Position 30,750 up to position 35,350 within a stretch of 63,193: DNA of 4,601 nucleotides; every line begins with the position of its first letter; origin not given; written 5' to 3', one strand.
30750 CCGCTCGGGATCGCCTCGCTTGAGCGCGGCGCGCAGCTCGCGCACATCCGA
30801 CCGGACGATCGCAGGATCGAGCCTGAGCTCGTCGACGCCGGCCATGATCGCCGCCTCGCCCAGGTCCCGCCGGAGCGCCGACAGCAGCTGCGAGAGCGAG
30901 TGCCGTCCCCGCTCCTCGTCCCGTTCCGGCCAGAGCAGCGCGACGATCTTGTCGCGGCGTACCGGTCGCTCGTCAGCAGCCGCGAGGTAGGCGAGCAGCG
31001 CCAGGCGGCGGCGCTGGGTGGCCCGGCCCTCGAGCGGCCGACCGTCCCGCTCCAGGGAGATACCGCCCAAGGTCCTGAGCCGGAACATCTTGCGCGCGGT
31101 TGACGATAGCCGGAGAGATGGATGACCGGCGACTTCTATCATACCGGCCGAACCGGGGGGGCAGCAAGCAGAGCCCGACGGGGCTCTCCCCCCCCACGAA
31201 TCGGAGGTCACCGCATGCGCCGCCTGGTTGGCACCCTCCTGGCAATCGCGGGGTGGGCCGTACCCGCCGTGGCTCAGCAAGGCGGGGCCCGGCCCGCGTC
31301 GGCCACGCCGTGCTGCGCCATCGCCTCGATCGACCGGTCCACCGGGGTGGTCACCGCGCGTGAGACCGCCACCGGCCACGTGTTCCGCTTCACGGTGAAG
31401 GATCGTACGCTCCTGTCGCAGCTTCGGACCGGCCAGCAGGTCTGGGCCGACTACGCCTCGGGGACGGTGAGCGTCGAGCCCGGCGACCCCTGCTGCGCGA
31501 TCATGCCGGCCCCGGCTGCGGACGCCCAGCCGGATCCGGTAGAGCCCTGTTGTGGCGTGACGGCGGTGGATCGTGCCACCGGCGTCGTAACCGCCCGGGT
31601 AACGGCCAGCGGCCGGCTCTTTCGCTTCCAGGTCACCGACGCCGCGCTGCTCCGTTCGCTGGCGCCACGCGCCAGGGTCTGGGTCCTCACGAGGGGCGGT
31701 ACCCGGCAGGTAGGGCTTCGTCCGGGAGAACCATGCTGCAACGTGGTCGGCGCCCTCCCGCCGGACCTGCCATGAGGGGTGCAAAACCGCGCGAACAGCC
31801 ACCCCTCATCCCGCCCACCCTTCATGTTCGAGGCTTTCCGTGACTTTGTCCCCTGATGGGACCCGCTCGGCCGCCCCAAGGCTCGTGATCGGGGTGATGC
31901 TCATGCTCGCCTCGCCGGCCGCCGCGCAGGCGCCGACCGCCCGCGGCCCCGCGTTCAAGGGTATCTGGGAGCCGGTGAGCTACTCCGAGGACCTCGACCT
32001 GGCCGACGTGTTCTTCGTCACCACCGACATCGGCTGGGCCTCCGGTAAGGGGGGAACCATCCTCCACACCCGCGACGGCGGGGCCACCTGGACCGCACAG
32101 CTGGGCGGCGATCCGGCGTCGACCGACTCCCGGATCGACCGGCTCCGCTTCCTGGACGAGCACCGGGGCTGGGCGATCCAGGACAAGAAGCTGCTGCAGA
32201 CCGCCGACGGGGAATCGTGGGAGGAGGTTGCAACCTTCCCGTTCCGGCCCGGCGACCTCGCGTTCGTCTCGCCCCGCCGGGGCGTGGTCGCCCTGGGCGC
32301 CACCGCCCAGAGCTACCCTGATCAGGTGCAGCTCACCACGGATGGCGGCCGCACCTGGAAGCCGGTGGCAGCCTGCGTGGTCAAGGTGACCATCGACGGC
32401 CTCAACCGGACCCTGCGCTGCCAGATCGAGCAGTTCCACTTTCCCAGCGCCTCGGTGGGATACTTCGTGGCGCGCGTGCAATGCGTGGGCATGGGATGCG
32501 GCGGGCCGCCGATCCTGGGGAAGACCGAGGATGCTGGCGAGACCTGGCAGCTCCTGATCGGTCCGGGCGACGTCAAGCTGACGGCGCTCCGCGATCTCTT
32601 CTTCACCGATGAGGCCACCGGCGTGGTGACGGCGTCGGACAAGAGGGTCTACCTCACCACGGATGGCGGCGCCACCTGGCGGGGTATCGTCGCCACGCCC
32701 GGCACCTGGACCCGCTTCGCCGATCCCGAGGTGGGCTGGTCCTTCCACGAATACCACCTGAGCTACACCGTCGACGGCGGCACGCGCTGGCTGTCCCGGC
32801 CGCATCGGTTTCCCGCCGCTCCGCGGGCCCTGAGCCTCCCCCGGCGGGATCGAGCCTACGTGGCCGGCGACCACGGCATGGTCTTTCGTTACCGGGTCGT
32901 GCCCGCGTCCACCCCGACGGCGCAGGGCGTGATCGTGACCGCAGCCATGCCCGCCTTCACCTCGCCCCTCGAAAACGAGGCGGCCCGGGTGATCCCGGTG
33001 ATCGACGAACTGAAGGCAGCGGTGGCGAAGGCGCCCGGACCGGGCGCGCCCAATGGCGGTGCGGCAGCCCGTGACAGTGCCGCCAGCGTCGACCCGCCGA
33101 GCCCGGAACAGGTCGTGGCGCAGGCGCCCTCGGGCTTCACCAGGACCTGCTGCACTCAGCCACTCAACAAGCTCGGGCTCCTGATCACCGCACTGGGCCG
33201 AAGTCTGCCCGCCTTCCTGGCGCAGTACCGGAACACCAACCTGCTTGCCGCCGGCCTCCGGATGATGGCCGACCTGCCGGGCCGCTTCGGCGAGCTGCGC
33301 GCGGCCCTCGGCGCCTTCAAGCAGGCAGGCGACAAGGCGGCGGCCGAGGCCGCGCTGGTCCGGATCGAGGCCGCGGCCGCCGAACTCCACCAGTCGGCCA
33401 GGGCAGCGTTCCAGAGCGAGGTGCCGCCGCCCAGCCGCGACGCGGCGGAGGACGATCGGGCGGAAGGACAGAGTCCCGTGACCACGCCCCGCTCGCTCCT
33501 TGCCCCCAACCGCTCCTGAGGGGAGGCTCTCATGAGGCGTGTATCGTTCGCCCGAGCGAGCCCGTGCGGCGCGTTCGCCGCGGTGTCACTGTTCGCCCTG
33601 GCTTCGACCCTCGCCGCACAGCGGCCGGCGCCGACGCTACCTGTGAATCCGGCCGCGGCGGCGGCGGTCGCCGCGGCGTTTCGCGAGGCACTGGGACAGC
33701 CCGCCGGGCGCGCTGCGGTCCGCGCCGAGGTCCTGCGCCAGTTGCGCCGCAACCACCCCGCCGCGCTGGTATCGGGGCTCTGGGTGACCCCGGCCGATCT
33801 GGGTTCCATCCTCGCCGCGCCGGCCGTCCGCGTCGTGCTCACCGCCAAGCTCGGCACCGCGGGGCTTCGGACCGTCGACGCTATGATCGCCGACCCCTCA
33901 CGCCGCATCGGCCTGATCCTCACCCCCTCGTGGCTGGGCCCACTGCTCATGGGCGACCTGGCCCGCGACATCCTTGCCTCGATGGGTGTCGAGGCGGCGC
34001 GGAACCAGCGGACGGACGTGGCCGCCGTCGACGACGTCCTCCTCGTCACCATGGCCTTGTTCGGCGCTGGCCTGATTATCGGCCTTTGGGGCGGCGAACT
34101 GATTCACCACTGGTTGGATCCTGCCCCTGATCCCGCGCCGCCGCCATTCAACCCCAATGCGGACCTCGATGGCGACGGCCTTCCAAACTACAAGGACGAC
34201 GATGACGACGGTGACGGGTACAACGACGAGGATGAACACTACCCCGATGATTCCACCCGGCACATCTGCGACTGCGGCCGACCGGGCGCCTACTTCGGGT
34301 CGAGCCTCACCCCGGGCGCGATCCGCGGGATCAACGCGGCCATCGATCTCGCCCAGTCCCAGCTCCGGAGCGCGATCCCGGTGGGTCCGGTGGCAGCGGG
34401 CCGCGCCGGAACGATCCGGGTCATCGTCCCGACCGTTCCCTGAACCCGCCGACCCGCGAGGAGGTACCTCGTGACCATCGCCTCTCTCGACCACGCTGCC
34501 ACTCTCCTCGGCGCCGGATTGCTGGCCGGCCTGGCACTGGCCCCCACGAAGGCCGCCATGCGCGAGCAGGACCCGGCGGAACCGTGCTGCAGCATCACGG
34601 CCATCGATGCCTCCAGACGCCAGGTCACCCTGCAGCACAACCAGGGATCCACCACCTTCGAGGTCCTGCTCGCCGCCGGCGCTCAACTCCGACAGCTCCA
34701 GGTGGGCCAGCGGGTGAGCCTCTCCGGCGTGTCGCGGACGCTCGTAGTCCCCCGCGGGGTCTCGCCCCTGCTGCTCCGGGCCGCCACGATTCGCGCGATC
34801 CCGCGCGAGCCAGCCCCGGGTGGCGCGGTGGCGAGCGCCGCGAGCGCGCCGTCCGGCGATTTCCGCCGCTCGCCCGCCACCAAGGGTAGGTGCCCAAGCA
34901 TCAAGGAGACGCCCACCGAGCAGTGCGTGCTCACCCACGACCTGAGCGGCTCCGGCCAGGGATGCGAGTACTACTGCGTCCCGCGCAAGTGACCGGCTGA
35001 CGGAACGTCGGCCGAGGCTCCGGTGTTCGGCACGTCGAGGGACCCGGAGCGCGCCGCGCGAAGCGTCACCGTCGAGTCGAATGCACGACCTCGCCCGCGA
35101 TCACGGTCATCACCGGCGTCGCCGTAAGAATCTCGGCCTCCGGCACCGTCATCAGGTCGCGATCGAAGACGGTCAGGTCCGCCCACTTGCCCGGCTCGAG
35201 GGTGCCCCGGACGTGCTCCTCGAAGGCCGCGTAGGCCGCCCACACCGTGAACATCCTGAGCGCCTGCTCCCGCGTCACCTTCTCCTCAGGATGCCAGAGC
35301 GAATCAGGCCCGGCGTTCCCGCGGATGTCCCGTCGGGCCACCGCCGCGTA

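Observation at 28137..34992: SARP/BTAD-TPR regulator divergent from a four-gene secreted 'PCC-module' operon of unknown function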

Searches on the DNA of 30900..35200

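Call 100: search_rna_families(source=window, start=30900, end=35200, threshold=evalue, max_evalue=1)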
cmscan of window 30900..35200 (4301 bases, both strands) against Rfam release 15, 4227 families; matches with E-value up to 1: 1.
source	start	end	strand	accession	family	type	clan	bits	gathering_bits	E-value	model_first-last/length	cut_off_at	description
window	32186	32311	+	RF02832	Scr5676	Gene; sRNA;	-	21.3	56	0.61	1-130/130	no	Streptomyces RNA 5676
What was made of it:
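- Tried and rejected: Nothing was found (call 100).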

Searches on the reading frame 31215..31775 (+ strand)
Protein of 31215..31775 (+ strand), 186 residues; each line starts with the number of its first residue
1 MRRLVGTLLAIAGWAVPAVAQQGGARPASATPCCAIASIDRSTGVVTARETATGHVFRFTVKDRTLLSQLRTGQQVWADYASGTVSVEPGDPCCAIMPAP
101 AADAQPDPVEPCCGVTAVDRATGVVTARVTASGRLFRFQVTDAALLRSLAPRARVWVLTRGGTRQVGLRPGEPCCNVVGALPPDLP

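Call 3: search_protein_families(library=pfam, proteins=[window:31215-31775:+], max_evalue=0.1)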
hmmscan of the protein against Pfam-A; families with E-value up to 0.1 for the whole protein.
window:31215-31775:+ (186 aa): 1 family
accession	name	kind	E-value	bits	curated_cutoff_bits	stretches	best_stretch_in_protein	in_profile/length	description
PF11604.15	CusF_Ec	-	0.0021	18.3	27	0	58-76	36-54/72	Copper binding periplasmic protein CusF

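Call 4: search_protein_families(library=ncbifam, proteins=[window:31215-31775:+], max_evalue=0.1)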
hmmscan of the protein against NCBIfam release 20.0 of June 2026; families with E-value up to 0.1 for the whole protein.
window:31215-31775:+ (186 aa): 0 families

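Call 9: find_homologous_proteins(query=window:31215-31775:+, max_evalue=0.001)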
Query window:31215-31775:+ (186 aa): 20 proteins with E <= 0.001 among 914 candidates.
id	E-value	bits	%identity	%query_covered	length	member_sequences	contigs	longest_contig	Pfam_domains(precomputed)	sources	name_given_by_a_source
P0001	1.2e-115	402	99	100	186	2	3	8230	-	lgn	-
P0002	7.3e-99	347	85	100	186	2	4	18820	-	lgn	-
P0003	4.0e-97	341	86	100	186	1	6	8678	-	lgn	-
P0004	2.1e-53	199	51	91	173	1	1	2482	-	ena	-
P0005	3.2e-39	153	49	92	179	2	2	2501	PF11604.16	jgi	jgi:Cu/Ag efflux protein CusF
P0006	2.2e-33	134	36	96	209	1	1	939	PF11604.16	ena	-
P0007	2.3e-33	134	41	83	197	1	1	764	-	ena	-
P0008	8.2e-28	116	39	88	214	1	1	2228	-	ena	-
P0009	7.6e-23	99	40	65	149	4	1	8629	PF11604.16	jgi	jgi:hypothetical protein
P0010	3.7e-17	81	48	58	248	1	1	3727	-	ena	-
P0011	3.8e-16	77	47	56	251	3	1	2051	-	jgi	jgi:hypothetical protein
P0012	9.7e-16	76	51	50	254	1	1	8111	-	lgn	-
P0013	2.2e-15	75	48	60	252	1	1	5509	-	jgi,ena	jgi:hypothetical protein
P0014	9.9e-15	73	41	52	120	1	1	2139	-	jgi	jgi:hypothetical protein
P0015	4.0e-14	71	51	42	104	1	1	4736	-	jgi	-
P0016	8.4e-14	70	47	38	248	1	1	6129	-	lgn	-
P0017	8.8e-14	70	51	42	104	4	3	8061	-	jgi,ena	-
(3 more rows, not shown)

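Call 12: find_encoding_contigs(protein=P0002, flank=10000, max_places=4)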
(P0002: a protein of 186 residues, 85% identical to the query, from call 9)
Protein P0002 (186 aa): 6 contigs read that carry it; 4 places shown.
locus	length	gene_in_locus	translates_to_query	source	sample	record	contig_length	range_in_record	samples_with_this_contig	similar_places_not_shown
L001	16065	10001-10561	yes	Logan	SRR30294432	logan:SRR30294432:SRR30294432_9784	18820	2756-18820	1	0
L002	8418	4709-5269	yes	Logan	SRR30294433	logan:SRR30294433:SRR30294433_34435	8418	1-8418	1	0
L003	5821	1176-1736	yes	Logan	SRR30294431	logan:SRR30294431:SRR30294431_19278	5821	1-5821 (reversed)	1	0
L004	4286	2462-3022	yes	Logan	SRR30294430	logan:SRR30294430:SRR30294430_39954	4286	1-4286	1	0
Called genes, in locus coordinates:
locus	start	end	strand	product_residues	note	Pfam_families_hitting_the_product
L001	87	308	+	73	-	-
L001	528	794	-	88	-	PF13490:zf-HC2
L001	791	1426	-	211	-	PF04542:Sigma70_r2, PF22029:PhyR_sigma2, PF04545:Sigma70_r4 (weak), PF08281:Sigma70_r4_2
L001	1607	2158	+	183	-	PF02627:CMD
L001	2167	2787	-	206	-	PF13489:Methyltransf_23, PF03848:TehB (weak), PF13649:Methyltransf_25, PF13847:Methyltransf_31, PF08241:Methyltransf_11, PF08242:Methyltransf_12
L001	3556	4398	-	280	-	-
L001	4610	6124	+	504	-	PF17899:Peptidase_M61_N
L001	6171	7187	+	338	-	PF23023:Anti-Pycsar_Apyc1, PF00753:Lactamase_B, PF12706:Lactamase_B_2 (weak)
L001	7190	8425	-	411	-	-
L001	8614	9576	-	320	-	-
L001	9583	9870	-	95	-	PF00486:Trans_reg_C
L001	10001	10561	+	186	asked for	-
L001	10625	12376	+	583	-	PF14870:PSII_BNR, PF02012:BNR (faint)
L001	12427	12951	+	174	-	-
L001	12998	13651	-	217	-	-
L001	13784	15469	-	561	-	PF07969:Amidohydro_3, PF01979:Amidohydro_1 (faint)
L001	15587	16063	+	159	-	?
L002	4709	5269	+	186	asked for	-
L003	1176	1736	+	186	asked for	-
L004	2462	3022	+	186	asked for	-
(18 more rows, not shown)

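Call 13: find_encoding_contigs(protein=P0009, flank=10000, max_places=3)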
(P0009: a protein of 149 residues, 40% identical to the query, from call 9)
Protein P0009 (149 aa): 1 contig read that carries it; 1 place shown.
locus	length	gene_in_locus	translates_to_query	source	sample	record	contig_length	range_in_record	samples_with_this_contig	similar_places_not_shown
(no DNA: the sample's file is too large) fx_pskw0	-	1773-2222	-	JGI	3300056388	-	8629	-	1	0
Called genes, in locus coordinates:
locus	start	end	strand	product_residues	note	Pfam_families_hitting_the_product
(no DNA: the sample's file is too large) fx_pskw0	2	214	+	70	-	?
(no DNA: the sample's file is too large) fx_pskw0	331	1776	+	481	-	PF14870:PSII_BNR (weak)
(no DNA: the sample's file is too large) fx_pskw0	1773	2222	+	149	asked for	PF11604:CusF_Ec (faint)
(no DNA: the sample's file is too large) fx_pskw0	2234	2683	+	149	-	-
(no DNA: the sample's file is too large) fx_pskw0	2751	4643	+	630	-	PF00486:Trans_reg_C, PF13428:TPR_14 (faint), PF17680:FlgO (weak), PF13431:TPR_17 (faint), PF13432:TPR_16 (faint), PF00515:TPR_1 (faint), PF07719:TPR_2 (faint), PF14559:TPR_19 (weak), +4 more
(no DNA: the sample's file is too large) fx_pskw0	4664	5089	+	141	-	PF04972:BON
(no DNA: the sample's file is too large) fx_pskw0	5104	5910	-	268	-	-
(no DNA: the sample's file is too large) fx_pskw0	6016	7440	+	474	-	PF00773:RNB, PF18614:RNase_II_C_S1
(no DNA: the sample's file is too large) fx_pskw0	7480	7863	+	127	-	PF19649:DUF6152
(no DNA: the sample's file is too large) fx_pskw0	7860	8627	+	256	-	?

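Call 14: find_encoding_contigs(protein=P0012, flank=10000, max_places=2)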
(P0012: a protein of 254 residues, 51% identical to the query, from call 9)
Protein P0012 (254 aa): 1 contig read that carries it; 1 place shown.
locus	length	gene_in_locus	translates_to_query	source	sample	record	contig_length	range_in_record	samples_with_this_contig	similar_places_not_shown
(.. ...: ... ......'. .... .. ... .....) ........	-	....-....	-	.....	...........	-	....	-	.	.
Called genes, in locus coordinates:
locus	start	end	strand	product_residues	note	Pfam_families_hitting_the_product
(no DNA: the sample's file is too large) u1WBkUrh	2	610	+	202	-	?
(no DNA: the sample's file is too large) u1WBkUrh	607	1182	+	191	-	-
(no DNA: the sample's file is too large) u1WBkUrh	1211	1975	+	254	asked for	-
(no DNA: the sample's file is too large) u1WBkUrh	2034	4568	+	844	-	-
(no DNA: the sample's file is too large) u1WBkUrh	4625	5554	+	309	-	-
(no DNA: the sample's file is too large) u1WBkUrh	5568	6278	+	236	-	PF12158:DUF3592 (faint)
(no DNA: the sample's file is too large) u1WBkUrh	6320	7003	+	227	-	PF12158:DUF3592 (weak)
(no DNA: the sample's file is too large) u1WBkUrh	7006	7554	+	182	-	-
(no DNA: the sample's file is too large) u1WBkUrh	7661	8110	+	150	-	?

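Call 15: find_encoding_contigs(protein=P0017, flank=10000, max_places=3)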
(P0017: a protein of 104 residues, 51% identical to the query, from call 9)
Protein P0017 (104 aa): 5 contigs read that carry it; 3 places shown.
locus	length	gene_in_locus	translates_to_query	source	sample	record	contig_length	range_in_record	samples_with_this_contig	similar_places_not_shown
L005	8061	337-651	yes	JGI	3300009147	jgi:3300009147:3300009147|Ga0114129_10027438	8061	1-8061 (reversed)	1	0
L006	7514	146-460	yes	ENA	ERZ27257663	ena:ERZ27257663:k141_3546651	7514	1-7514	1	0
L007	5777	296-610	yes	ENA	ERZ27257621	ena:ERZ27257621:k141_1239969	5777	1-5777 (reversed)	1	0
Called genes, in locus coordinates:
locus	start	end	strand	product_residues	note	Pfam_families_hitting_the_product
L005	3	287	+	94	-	?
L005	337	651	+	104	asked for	-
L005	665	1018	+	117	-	-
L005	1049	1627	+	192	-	PF00691:OmpA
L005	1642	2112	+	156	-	-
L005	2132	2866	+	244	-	PF12158:DUF3592 (faint)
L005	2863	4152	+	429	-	PF12158:DUF3592 (faint)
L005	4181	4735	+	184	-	-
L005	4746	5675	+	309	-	-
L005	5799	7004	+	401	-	PF01717:Meth_synt_2 (weak)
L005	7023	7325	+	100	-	PF24696:UGSC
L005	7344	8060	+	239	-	?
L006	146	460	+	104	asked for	-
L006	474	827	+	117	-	-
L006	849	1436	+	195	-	PF00691:OmpA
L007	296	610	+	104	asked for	-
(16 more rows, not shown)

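Call 16: find_encoding_contigs(protein=P0016, flank=10000, max_places=2)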
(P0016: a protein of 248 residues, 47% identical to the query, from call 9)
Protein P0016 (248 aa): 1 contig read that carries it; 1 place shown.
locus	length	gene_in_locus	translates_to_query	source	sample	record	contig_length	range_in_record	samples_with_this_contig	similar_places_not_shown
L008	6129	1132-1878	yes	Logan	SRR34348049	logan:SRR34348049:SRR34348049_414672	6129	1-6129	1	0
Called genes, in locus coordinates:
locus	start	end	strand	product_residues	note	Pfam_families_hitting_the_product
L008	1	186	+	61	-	?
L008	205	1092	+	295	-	-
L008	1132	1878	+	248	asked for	-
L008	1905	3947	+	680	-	PF01833:TIG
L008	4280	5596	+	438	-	-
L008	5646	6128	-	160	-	?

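Call 30: predict_structure(alignment_id=A1)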
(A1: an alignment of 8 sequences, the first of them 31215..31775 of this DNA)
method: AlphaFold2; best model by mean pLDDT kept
length: 186 residues; sequences in the alignment: 8
mean_pLDDT: 58.5   pTM: 0.37
mean pLDDT of the five models: 58.5, 56.0, 55.5, 53.9, 52.4
residues with pLDDT >= 90: 0; 70-90: 59; 50-70: 65; < 50: 62
segments of 3 or more residues with pLDDT < 50: 1-3, 5-29, 98-111, 170-186
pLDDT, mean of each block of 10 residues (from residue 1): 44 39 36 72 74 66 78 75 63 49 38 72 74 63 73 62 53 38 32
secondary structure, 60 per line:
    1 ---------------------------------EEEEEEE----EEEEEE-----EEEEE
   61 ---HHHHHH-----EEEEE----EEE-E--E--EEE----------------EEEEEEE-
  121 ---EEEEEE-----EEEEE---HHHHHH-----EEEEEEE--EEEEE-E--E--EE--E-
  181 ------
elements in order: E34-40 E45-50 E56-60 H64-69 E75-79 E84-86 E94-96 E113-119 E124-129 E135-139 H143-148 E154-160 E163-167
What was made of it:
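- The full-length A model is poor (pLDDT 58; call 30).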

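Call 40: find_related_loci(query=A4, collection=genome_contigs, flank=8000)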
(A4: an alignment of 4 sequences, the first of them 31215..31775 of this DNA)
Query A4 (186 aa) in genome_contigs; peptide patterns used: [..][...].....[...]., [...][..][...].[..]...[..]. (x = any residue, [..] = any of these).
264 stretches matched a pattern, but none encodes a relative of the query by tblastn (E <= 1e-3).
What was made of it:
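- Tried and rejected: A scan with A-type patterns found no relative in 185,579 species genomes (call 40).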

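Call 60: fold_search(model_id=the predicted structure, library=pdb)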
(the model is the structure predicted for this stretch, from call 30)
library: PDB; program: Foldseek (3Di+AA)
matches with E <= 10: 443; with E <= 0.001: 0
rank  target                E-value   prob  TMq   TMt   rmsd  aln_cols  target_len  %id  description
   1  7px9_F                2.9e-02  0.92  0.23  0.10  12.7       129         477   16  Substrate-engaged mycobacterial Proteasome-associated ATPase - focused 3D refinement (state A) (released 2022-01-19)
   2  7pxc_F                4.6e-02  0.87  0.23  0.10  12.7       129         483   16  Substrate-engaged mycobacterial Proteasome-associated ATPase in complex with open-gate 20S CP - composite map (state A (released 2022-01-19)
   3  6ams_C                1.2e-01  0.15  0.18  0.12  15.3       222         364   12  Crystal structure of the DNA polymerase III subunit beta from Pseudomonas aeruginosa (released 2017-11-01)
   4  7pxd_A                1.3e-01  0.72  0.23  0.10  12.6       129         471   16  Substrate-engaged mycobacterial Proteasome-associated ATPase in complex with open-gate 20S CP - composite map (state B (released 2022-01-19)
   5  8put_F                1.6e-01  0.75  0.25  0.34  10.9       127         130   12  IF5A in complex with Deoxyhypusine synthase (released 2024-07-03)
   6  7pxc_C                1.7e-01  0.66  0.23  0.10  12.7       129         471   17  Substrate-engaged mycobacterial Proteasome-associated ATPase in complex with open-gate 20S CP - composite map (state A (released 2022-01-19)
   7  3p6i                  1.8e-01  0.11  0.13  0.18  16.2       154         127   15  Crystal structure of Symfoil-4T Permutation #2: de novo designed beta-trefoil architecture with symmetric primary struct (released 2011-10-12)
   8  5frq_D                2.0e-01  0.10  0.19  0.13  15.2       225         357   11  Crystal Structure of Helicobacter pylori beta clamp bound to DNA ligase peptide (released 2016-08-17)
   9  8xla_B                2.6e-01  0.11  0.20  0.13  14.9       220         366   11  Mismatch Repair Complex (released 2025-04-16)
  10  1yby_A                2.8e-01  0.41  0.22  0.23  11.6       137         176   12  Conserved hypothetical protein Cth-95 from Clostridium thermocellum (released 2005-02-01)
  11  4tr8_B                2.8e-01  0.09  0.18  0.11  16.0       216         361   12  Crystal structure of DNA polymerase sliding clamp from Pseudomonas aeruginosa (released 2014-09-10)
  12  6s8z                  3.0e-01  0.23  0.21  0.21  13.1       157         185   10  Elongation Factor P from Corynebacterium glutamicum (released 2020-02-26)
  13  4tsz_A                3.1e-01  0.10  0.19  0.11  16.0       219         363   11  Crystal structure of DNA polymerase sliding clamp from Pseudomonas aeruginosa with ligand (released 2014-09-10)
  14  5frq_B                3.1e-01  0.09  0.20  0.13  15.0       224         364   11  Crystal Structure of Helicobacter pylori beta clamp bound to DNA ligase peptide (released 2016-08-17)
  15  8put_E                3.5e-01  0.38  0.25  0.34  12.9       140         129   11  IF5A in complex with Deoxyhypusine synthase (released 2024-07-03)
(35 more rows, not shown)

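Call 72: search_protein_families(library=padloc, proteins=[window:31215-31775:+], max_evalue=0.01)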
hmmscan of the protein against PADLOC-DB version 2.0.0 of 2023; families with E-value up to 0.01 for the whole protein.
window:31215-31775:+ (186 aa): 0 families
